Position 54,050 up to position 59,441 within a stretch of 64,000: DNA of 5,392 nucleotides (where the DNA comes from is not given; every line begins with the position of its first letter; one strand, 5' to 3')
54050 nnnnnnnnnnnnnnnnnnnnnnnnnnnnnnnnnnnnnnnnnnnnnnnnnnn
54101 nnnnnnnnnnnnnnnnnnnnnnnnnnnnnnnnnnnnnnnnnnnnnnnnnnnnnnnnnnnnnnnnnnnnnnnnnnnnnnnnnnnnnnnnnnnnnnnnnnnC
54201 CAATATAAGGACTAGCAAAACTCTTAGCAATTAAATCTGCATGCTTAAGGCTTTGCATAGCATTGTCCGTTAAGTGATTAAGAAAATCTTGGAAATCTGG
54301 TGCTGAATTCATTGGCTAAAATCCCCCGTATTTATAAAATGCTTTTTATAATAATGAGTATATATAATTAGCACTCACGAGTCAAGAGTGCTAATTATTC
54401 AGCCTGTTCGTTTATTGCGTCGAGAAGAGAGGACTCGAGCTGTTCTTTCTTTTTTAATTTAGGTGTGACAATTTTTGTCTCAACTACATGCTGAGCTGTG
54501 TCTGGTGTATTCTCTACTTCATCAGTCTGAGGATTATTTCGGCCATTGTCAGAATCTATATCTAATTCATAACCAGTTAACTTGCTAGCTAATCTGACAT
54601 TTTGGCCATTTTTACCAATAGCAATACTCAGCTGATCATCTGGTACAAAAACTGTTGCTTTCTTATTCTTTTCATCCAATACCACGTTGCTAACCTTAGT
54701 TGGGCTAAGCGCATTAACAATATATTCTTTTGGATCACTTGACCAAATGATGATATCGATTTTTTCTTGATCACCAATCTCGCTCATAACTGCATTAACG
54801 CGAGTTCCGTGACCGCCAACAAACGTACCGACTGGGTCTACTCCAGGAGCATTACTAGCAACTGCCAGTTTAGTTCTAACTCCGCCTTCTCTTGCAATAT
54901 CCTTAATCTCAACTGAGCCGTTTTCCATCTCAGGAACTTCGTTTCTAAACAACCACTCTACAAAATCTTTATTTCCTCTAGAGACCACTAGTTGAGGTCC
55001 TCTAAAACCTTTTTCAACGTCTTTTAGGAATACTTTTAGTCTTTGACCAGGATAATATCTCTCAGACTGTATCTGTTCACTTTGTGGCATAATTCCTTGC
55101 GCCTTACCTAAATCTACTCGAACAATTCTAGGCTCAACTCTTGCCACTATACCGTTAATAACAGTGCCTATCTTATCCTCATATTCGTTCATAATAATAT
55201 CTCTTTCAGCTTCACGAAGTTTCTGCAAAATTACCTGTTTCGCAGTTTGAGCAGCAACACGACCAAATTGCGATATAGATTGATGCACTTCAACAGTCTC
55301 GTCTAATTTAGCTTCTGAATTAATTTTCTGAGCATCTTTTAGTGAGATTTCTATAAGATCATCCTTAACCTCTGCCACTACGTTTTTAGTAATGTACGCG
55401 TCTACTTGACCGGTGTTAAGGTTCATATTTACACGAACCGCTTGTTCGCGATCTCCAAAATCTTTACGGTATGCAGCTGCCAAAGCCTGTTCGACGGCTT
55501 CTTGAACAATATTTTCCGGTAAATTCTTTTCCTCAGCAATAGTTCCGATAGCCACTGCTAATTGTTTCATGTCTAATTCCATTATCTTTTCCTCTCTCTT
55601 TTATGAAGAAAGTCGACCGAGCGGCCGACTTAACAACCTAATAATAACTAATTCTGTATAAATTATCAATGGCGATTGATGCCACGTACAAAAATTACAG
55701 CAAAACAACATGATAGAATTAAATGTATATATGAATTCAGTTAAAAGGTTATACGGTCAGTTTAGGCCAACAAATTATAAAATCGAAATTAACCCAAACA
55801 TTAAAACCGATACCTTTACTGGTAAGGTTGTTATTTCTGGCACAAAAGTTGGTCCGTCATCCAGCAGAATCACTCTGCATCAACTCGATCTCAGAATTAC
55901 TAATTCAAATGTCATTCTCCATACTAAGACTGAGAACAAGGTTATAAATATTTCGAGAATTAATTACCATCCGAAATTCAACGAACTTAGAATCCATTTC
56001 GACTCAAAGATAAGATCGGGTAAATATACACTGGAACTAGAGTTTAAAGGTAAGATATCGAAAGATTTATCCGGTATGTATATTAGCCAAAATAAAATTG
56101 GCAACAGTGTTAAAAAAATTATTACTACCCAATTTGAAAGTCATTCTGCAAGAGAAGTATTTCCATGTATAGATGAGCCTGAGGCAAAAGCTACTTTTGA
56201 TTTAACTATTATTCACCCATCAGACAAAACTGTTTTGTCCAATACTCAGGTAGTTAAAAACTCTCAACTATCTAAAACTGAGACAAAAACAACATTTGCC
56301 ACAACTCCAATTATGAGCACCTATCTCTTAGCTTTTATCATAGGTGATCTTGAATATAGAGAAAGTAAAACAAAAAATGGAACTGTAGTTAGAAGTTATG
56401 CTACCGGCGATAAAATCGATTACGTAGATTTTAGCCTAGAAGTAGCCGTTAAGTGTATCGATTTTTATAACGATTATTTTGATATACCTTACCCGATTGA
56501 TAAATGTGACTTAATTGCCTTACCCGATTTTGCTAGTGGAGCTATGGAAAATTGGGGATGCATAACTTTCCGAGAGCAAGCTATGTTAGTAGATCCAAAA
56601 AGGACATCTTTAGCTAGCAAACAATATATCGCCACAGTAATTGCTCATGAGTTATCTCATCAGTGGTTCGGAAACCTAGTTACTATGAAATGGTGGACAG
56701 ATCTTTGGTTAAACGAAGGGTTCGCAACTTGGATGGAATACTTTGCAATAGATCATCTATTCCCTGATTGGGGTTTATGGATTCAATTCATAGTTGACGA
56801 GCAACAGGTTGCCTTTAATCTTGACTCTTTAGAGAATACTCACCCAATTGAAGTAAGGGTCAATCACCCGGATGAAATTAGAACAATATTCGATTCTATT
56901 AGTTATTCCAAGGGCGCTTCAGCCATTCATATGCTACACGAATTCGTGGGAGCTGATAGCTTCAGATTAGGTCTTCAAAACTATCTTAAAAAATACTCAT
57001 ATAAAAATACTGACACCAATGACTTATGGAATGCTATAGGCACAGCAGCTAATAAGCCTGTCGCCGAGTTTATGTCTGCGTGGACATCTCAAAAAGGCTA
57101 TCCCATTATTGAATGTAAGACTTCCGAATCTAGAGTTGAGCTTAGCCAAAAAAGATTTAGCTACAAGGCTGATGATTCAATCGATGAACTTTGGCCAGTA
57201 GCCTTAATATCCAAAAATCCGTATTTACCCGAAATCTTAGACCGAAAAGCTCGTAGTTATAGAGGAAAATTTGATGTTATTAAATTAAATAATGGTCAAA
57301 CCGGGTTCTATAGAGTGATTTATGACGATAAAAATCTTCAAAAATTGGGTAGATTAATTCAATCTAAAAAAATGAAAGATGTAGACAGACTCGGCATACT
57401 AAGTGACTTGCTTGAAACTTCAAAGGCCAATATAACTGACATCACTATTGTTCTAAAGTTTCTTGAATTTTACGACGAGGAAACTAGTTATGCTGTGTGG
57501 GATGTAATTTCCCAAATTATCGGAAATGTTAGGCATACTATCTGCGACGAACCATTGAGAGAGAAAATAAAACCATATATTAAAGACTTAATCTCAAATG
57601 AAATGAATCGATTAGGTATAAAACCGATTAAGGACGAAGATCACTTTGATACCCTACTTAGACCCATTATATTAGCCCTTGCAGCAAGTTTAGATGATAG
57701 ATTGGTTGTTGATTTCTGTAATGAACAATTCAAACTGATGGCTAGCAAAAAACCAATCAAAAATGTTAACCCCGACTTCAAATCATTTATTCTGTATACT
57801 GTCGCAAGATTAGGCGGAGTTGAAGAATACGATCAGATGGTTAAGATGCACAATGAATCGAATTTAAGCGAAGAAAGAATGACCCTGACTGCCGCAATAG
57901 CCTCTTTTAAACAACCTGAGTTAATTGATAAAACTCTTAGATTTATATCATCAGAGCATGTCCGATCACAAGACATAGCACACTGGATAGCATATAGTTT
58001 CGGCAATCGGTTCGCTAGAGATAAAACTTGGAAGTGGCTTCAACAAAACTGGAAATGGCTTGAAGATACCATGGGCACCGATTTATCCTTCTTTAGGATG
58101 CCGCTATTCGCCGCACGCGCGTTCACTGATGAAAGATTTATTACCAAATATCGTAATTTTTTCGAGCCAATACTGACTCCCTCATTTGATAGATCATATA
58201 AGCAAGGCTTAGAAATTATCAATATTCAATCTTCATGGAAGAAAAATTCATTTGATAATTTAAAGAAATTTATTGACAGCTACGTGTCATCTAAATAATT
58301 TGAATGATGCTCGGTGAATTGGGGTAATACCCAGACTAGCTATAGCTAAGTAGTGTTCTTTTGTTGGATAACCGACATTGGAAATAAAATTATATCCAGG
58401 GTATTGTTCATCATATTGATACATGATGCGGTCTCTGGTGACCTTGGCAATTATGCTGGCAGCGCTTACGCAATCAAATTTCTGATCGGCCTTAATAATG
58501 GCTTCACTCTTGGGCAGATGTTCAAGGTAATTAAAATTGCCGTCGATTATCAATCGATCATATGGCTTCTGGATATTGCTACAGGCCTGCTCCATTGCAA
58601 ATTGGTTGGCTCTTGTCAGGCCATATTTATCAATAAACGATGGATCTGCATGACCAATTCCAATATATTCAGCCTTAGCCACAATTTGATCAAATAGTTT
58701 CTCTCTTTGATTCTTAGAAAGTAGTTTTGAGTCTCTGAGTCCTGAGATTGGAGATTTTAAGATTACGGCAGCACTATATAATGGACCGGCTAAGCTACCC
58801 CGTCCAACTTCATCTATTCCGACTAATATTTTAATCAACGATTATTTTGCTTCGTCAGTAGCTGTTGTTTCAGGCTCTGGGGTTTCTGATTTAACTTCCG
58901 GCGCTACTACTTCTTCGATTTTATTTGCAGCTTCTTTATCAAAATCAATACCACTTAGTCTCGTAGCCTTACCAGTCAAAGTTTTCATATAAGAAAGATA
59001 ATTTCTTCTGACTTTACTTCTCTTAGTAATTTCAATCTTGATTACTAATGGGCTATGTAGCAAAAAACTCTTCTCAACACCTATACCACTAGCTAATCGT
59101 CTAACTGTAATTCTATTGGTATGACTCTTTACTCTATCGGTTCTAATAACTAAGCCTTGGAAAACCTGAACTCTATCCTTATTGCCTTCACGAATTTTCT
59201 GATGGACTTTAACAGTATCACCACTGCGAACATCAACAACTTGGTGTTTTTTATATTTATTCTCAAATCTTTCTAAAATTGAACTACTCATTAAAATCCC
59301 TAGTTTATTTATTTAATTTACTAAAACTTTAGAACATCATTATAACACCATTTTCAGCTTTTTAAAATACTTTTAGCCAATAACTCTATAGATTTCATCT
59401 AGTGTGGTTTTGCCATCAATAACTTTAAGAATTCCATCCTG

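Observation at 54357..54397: Second, perfect CIRCE operator in the clpC promoter with the same architecture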

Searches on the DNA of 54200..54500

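Call 73: search_rna_families(source=window, start=54200, end=54500, threshold=evalue, max_evalue=1)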
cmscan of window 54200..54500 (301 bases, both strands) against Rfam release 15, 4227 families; matches with E-value up to 1: 0.
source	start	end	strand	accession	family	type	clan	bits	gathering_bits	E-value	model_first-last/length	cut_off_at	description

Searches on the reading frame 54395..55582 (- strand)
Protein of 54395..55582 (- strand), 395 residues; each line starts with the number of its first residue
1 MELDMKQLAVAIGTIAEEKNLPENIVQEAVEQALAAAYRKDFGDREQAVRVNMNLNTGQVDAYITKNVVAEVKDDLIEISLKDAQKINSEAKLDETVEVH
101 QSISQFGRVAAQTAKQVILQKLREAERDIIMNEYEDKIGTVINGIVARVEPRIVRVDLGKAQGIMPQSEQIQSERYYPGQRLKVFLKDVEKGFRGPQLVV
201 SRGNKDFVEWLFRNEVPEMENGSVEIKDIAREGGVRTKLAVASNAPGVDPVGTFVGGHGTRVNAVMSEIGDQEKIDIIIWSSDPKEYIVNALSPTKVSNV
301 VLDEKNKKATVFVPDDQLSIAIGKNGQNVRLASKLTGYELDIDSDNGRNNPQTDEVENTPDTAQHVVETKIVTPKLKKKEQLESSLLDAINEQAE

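Call 7: search_protein_families(library=ncbifam, proteins=[window:54395-55582:-])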
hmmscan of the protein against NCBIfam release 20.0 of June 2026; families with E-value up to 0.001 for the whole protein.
window:54395-55582:- (395 aa): 5 families
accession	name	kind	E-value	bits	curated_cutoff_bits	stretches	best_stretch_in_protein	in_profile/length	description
TIGR01953.1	NusA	equivalog_domain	1.9e-114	382.2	253.4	1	10-345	4-338/340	transcription termination factor NusA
NF006645.0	PRK09202.4-5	equivalog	2.3e-60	204.7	532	1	10-345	21-370/540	transcription termination/antitermination protein NusA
NF006642.0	PRK09202.4-1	equivalog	3.3e-32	111.7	687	1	69-342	92-372/614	transcription termination/antitermination protein NusA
TIGR01952.1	nusA_arch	equivalog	3.2e-13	50.2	74.35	1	251-344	44-137/141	NusA-like transcription termination signal-binding factor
NF006261.0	PRK08406.1-5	equivalog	3.3e-05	23.6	231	0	251-313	43-103/173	transcription elongation factor NusA-like protein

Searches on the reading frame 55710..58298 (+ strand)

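Call 7: search_protein_families(library=ncbifam, proteins=[window:55710-58298:+])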
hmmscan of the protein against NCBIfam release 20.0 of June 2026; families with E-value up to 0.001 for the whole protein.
window:55710-58298:+ (862 aa): 4 families
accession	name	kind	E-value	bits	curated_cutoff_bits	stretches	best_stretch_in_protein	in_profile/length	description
TIGR02412.1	pepN_strep_liv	equivalog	2e-92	310.9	591.2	1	54-474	37-454/832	aminopeptidase N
TIGR02414.1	pepN_proteo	equivalog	6.4e-45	153.6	718.2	1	72-472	55-447/868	aminopeptidase N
TIGR02411.1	leuko_A4_hydro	equivalog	3e-37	128.6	761.7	1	15-441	8-415/600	leukotriene-A(4) hydrolase/aminopeptidase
NF033876.2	flagella_HExxH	equivalog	0.00024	20.7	205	0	303-461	125-262/384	flagellinolysin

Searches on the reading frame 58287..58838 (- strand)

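Call 9: search_protein_families(library=pfam, proteins=[window:58287-58838:-])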
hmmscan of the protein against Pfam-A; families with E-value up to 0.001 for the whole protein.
window:58287-58838:- (183 aa): 1 family
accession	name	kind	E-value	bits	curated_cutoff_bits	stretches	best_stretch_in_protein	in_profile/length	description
PF01351.25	RNase_HII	-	1.8e-33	116.6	25.8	1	6-180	1-197/199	Ribonuclease HII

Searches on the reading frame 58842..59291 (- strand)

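Call 9: search_protein_families(library=pfam, proteins=[window:58842-59291:-])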
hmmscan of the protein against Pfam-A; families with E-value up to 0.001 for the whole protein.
window:58842-59291:- (149 aa): 1 family
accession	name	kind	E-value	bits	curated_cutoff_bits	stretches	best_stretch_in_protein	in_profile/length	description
PF01245.26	Ribosomal_L19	-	9e-33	113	22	1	5-112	2-108/111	Ribosomal protein L19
